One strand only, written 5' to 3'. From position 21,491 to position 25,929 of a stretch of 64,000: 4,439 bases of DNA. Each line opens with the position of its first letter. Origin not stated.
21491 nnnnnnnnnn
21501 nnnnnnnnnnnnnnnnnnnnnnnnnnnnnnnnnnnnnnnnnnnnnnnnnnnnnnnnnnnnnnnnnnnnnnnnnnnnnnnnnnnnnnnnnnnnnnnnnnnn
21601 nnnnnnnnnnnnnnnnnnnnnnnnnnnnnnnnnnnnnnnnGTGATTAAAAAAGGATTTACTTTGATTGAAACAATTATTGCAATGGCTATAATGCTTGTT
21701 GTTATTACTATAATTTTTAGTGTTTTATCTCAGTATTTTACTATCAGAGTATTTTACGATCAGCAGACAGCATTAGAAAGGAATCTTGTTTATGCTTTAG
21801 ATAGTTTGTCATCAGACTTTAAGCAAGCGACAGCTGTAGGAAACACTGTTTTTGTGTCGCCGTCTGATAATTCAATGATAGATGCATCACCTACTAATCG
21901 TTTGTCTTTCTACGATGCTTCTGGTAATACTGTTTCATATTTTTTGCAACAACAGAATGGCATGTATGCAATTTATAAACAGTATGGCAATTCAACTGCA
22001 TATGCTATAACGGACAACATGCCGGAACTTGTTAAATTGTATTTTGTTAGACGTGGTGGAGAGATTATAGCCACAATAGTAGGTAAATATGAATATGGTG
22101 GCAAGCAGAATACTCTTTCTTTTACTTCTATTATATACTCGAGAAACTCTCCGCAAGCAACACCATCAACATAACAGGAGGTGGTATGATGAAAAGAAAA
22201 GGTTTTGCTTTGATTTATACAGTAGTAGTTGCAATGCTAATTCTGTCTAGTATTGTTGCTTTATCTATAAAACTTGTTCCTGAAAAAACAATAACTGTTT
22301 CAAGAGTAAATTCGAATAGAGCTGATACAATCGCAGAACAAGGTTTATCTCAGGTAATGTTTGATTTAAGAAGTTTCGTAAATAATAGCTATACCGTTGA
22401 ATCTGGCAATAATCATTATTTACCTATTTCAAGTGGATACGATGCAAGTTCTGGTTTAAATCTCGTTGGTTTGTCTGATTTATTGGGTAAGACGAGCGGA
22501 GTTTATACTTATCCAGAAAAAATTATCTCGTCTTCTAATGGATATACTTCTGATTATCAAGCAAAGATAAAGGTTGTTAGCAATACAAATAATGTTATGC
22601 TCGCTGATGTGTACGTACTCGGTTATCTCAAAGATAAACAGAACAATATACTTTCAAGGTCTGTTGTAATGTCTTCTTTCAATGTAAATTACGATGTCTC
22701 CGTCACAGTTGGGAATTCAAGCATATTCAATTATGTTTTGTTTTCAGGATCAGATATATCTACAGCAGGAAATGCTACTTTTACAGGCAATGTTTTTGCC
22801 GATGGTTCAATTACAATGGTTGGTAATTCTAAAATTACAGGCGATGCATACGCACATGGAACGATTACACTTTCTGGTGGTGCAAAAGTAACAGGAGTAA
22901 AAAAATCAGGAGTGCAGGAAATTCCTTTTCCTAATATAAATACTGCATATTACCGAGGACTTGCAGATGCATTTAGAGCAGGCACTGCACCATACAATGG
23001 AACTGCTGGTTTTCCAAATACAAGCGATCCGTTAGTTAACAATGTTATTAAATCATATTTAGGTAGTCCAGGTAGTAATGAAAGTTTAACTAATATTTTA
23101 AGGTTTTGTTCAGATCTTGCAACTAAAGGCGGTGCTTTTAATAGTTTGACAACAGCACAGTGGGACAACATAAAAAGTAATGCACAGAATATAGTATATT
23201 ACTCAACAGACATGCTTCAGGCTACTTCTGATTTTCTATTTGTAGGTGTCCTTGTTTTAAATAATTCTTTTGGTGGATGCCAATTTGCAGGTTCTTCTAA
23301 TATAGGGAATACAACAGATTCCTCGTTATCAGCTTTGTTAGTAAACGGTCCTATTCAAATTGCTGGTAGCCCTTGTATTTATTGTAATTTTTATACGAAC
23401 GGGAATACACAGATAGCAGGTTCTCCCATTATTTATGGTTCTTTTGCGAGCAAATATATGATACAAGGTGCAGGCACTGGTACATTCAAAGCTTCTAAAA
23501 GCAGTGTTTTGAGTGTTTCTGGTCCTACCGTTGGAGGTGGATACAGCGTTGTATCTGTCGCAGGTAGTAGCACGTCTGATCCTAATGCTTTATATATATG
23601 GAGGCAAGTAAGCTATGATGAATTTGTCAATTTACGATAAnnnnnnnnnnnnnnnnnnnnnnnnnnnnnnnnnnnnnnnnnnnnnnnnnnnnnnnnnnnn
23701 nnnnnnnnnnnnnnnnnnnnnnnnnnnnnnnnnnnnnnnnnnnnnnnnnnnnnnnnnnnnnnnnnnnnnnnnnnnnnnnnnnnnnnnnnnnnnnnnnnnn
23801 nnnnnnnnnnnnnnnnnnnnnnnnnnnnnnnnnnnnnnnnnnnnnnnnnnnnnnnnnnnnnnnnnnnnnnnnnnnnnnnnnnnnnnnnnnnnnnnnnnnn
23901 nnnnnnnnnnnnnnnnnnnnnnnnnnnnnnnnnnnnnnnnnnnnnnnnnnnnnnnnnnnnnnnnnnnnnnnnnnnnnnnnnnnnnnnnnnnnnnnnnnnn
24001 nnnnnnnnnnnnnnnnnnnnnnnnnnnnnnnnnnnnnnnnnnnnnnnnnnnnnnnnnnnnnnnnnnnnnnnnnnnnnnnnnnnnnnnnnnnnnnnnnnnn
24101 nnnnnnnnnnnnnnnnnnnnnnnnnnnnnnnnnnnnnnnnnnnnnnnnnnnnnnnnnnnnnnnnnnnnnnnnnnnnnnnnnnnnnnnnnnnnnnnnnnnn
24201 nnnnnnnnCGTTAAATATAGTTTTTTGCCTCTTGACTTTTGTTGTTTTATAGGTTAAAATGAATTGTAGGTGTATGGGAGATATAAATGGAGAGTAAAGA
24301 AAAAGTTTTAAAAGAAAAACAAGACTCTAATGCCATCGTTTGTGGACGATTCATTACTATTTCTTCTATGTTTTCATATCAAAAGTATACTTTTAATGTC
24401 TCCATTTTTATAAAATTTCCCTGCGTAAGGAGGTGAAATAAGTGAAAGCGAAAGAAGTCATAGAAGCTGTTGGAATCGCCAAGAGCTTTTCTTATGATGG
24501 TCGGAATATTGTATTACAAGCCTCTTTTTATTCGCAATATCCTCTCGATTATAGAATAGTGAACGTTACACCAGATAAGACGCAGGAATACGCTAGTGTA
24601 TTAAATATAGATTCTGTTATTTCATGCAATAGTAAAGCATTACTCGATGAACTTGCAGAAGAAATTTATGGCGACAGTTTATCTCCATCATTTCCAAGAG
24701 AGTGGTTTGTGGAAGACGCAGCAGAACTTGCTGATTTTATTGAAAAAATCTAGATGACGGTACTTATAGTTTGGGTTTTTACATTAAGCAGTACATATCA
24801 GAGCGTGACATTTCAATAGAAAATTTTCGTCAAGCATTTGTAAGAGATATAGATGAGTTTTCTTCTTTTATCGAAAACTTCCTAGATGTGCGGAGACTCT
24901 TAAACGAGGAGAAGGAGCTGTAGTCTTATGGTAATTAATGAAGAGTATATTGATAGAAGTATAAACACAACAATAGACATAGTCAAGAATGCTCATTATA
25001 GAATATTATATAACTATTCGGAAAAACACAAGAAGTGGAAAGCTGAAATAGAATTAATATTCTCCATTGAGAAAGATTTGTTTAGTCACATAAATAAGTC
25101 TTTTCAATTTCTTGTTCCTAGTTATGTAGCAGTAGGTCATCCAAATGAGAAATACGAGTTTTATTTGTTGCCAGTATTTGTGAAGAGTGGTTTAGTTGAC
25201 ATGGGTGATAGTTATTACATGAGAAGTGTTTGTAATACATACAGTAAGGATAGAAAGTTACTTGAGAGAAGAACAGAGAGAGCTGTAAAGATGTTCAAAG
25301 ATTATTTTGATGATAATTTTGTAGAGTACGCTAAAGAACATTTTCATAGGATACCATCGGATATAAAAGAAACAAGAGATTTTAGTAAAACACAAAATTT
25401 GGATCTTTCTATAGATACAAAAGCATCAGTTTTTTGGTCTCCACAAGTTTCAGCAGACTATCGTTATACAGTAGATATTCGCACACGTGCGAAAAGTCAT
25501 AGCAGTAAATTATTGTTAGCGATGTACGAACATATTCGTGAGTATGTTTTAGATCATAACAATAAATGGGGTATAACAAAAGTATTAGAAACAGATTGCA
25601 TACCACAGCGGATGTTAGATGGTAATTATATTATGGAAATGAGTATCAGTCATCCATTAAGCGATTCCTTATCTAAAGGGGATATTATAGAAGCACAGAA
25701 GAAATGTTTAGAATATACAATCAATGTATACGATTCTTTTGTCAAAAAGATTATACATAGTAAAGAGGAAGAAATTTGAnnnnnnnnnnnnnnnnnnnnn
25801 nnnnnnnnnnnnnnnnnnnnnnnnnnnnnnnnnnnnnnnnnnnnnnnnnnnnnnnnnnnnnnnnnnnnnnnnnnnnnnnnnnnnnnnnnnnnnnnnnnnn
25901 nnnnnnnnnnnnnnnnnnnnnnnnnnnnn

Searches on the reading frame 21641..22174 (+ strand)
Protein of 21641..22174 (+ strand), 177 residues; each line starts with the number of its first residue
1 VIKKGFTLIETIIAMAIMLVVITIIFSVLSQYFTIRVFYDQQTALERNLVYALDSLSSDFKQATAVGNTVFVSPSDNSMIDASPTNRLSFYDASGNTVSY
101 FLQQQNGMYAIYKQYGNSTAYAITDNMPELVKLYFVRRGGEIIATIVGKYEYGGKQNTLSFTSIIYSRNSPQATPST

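Call 40: search_protein_families(library=pfam, proteins=[window:21641-22174:+], max_evalue=0.01)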
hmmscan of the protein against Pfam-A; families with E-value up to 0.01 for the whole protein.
window:21641-22174:+ (177 aa): 3 families
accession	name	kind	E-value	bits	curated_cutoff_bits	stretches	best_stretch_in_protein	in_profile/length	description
PF07963.17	N_methyl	-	2e-06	27.5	21.2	1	3-26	4-27/27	Prokaryotic N-terminal methylation motif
PF20456.3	DUF6709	-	0.00083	18.9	27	0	7-73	184-250/339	Family of unknown function (DUF6709)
PF11773.13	ComGE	-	0.0083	16.5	25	0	8-32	2-26/82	Competence system putative prepilin ComGE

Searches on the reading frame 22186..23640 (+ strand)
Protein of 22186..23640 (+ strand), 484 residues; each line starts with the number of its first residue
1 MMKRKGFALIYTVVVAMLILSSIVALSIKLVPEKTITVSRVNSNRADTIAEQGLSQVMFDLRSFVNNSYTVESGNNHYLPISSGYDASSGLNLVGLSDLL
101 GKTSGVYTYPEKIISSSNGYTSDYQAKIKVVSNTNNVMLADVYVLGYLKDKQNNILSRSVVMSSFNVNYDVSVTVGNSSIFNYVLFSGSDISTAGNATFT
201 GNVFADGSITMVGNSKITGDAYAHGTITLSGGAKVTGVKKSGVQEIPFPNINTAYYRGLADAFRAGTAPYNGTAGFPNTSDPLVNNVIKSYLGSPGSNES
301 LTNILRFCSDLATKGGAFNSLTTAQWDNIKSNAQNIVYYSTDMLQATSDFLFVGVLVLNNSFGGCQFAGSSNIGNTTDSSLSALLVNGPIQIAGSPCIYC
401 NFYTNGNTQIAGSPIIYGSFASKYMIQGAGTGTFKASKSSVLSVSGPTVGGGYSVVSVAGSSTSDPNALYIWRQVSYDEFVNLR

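Call 7: search_protein_families(library=pfam, proteins=[window:22186-23640:+], max_evalue=0.001)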
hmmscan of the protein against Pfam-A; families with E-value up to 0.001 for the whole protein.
window:22186-23640:+ (484 aa): 1 family
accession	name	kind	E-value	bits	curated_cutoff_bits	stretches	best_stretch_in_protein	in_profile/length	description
PF11999.13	Ice_binding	-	0.00022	21.4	28.7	1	163-230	134-203/208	Ice-binding-like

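Call 87: search_protein_families(library=phrogs, proteins=[window:22186-23640:+], max_evalue=0.01)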
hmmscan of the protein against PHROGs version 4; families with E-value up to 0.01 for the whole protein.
window:22186-23640:+ (484 aa): 1 family
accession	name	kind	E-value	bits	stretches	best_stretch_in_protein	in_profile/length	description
phrog_7964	-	unknown function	0.0069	16.3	0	175-237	115-182/269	-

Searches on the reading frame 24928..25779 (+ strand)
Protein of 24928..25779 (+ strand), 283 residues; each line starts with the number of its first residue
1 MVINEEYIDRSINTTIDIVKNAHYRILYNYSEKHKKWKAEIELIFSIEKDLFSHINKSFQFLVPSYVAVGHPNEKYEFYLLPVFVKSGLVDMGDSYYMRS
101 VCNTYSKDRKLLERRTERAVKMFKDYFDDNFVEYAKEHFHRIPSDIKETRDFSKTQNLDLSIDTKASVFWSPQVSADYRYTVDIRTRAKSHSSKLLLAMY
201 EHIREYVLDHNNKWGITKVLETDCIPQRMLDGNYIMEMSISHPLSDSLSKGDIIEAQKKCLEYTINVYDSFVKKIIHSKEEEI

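Call 7: search_protein_families(library=pfam, proteins=[window:24928-25779:+], max_evalue=0.001)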
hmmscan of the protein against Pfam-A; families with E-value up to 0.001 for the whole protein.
window:24928-25779:+ (283 aa): 0 families

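Call 87: search_protein_families(library=phrogs, proteins=[window:24928-25779:+], max_evalue=0.01)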
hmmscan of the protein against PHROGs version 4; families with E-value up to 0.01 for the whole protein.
window:24928-25779:+ (283 aa): 1 family
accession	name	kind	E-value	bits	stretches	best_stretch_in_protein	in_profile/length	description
phrog_17816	-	unknown function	0.0068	17.4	0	1-81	17-89/170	-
